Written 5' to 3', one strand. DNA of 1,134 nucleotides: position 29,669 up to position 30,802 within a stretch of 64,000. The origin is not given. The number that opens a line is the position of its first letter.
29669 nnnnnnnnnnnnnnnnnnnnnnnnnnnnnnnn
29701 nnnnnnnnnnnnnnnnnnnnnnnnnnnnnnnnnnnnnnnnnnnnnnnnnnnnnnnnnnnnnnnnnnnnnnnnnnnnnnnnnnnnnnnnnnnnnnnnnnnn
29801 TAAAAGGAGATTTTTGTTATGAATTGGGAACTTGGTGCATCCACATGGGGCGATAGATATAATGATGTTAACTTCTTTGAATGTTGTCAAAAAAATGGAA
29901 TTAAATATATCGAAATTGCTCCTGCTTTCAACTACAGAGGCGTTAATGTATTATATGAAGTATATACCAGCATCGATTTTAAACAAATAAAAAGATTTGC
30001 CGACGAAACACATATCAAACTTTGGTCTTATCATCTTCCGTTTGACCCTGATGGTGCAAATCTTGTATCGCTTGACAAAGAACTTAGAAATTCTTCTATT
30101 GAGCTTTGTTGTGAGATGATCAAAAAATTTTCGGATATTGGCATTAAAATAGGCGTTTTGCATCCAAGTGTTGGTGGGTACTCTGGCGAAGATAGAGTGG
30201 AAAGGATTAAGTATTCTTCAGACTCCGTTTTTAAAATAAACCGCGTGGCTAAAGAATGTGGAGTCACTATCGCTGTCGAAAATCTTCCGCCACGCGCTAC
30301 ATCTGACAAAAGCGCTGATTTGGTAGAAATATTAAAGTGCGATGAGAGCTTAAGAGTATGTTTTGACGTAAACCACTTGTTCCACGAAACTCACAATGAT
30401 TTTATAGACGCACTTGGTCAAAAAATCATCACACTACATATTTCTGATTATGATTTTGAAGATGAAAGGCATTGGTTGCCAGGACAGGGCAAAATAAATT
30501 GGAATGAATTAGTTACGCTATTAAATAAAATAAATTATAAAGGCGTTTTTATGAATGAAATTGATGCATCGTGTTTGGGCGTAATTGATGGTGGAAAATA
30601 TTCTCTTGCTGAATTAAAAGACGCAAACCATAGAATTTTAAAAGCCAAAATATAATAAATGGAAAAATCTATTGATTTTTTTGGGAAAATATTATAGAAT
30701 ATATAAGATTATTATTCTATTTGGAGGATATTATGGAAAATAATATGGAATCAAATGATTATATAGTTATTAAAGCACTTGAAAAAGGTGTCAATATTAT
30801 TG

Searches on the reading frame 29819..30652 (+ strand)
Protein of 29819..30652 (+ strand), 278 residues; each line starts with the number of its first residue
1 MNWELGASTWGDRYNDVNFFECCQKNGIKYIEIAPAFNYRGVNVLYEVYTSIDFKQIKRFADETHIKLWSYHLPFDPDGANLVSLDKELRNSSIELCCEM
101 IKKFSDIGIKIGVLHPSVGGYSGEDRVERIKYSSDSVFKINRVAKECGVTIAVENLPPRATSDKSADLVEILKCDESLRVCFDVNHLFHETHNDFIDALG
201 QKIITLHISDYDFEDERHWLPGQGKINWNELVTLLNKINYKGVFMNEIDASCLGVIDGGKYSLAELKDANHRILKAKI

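Call 64: search_protein_families(library=ncbifam, proteins=[window:29819-30652:+], max_evalue=0.00001)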
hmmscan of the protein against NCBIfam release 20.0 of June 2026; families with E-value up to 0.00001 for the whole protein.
window:29819-30652:+ (278 aa): 5 families
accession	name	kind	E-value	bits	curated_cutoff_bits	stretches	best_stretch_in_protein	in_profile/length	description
NF007360.0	PRK09856.1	equivalog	2.1e-12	47.1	305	1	52-245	47-245/276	fructoselysine 3-epimerase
NF051856.1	PsicseEpim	equivalog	2.2e-12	47.4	300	1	49-246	43-243/287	D-psicose 3-epimerase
NF041099.2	keto_glucon_epim_IolO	equivalog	3.5e-11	42.9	300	1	28-248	24-246/269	5-keto-L-gluconate epimerase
NF041277.1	coba_remo_CbiR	equivalog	1e-09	38.3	105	1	53-248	47-234/249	cobamide remodeling phosphodiesterase CbiR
NF009688.0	PRK13209.1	subfamily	2e-07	30.3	317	1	81-248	85-254/286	L-ribulose-5-phosphate 3-epimerase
